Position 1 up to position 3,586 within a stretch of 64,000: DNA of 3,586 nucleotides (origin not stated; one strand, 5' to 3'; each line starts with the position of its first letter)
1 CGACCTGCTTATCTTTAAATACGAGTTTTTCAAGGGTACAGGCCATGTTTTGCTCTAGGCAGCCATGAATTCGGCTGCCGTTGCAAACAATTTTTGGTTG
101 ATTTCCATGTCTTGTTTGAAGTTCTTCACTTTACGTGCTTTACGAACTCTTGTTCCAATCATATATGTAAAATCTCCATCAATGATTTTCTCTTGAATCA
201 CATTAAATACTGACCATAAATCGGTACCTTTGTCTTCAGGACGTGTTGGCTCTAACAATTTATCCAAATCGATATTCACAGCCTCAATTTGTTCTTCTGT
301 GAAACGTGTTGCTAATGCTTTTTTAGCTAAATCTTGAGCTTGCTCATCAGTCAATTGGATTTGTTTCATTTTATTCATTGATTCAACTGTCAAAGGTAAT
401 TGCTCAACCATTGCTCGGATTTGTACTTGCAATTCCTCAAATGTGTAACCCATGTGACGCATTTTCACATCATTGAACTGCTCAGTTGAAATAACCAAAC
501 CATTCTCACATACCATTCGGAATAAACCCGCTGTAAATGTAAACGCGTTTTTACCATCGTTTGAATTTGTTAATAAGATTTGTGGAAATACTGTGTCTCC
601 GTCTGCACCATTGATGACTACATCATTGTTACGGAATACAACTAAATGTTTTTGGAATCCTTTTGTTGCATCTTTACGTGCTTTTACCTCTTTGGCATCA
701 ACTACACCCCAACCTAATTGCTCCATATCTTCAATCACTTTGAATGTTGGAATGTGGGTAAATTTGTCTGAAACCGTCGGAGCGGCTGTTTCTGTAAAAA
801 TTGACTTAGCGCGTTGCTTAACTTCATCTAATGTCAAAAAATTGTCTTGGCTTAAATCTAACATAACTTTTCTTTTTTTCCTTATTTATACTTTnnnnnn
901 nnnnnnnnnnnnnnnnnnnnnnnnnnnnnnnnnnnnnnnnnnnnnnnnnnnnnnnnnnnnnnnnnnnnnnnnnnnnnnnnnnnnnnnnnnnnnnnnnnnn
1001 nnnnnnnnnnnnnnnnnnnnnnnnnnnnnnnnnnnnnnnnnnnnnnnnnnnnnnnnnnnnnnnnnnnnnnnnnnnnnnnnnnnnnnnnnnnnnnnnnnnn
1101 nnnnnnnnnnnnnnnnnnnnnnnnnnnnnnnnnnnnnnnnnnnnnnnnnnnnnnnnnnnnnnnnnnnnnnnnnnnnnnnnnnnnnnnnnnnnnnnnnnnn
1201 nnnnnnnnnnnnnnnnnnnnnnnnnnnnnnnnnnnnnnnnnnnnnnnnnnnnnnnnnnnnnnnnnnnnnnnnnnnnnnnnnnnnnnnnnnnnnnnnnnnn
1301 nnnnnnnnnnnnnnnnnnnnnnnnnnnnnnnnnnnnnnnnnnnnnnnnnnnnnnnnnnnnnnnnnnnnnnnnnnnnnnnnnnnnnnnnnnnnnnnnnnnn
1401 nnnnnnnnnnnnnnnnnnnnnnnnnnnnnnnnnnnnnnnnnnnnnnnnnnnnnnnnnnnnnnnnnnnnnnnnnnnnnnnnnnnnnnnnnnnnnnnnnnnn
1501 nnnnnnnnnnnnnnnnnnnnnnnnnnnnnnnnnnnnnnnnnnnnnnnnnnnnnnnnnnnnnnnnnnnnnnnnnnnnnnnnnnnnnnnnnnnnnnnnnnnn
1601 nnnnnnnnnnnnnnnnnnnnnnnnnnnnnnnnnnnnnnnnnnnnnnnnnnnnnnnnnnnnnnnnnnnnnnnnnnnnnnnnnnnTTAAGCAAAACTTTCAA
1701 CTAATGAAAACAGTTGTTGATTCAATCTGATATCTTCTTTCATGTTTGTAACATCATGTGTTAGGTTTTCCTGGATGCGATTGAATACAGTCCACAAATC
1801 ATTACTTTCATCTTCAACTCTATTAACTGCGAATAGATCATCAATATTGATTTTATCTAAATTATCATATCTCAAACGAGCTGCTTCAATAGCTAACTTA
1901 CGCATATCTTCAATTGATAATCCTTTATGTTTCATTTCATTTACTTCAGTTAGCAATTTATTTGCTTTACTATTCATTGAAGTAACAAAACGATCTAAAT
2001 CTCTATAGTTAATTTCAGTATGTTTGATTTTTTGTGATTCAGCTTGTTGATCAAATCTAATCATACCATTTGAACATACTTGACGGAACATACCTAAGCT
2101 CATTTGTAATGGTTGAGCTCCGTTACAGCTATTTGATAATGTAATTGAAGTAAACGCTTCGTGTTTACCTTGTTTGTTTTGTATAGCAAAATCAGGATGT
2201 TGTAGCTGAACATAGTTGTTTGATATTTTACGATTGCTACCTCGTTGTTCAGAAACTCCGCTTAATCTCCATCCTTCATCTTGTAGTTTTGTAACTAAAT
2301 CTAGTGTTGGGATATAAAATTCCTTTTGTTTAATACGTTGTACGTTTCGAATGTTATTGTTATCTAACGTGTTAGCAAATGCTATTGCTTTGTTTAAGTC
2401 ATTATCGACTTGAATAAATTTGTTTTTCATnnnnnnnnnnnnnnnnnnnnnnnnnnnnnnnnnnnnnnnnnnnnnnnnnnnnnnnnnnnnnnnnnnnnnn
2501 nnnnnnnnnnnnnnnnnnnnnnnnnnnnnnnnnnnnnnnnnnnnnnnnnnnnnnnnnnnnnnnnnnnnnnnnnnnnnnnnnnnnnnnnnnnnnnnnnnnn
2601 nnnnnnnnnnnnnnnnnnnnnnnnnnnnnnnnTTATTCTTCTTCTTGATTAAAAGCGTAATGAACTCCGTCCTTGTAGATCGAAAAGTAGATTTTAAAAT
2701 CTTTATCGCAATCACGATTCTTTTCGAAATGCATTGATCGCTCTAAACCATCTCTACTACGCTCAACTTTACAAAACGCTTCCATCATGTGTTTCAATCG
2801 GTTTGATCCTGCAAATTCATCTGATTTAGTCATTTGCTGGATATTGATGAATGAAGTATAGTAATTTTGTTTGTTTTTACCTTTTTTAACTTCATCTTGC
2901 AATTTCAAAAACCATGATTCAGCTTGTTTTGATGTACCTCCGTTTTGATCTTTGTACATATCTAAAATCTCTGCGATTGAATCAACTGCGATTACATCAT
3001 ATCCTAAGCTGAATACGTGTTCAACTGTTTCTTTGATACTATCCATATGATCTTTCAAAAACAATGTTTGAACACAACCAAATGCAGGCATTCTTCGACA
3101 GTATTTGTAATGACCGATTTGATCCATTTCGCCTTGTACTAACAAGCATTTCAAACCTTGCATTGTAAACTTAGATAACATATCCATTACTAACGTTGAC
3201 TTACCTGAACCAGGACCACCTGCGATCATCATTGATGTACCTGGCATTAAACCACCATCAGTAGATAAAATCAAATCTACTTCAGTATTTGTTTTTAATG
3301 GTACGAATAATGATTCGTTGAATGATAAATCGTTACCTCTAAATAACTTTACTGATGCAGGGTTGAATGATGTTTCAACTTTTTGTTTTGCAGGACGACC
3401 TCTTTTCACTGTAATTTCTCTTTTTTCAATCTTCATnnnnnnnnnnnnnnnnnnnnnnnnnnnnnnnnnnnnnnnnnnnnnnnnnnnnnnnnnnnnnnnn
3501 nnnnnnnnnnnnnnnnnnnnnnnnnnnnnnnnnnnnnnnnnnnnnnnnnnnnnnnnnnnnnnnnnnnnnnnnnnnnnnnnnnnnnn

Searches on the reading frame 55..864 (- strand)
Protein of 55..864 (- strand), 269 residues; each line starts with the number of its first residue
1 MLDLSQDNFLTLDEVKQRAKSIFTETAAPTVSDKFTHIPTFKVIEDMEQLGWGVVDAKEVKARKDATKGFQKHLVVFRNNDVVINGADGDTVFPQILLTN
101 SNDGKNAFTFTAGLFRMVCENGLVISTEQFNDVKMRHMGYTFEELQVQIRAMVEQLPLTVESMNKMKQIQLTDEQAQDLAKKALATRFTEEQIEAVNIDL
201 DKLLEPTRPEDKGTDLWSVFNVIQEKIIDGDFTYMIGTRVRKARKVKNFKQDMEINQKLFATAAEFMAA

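Call 55: search_protein_families(library=pfam, proteins=[window:55-864:-], max_evalue=0.001)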
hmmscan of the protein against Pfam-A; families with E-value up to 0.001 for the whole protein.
window:55-864:- (269 aa): 1 family
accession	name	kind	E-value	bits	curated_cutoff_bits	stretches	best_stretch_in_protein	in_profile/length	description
PF06067.16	DUF932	-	2e-30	106.7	23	1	30-254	4-221/227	Domain of unknown function (DUF932)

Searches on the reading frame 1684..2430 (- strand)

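Call 55: search_protein_families(library=pfam, proteins=[window:1684-2430:-], max_evalue=0.001)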
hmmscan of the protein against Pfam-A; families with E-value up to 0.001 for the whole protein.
window:1684-2430:- (248 aa): 1 family
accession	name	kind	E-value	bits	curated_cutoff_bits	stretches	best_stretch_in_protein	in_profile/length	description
PF06067.16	DUF932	-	1.4e-21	77.7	23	1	39-239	11-225/227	Domain of unknown function (DUF932)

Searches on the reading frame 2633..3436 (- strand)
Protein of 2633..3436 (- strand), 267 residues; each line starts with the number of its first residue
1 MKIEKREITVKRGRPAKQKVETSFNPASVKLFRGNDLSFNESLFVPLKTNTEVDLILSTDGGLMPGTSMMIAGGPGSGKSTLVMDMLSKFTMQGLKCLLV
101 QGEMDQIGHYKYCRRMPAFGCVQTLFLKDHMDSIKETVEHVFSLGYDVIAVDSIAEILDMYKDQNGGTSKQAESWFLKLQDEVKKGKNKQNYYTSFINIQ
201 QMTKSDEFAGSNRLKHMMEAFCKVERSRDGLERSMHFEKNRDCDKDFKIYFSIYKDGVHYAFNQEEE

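Call 55: search_protein_families(library=pfam, proteins=[window:2633-3436:-], max_evalue=0.001)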
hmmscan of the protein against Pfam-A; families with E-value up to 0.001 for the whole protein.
window:2633-3436:- (267 aa): 2 families
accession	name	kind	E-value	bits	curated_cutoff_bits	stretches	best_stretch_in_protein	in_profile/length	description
PF06745.19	ATPase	-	1.8e-08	34.5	26.6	1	54-110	9-64/231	KaiC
PF13481.12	AAA_25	-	0.00029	21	27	0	62-106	28-84/195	AAA domain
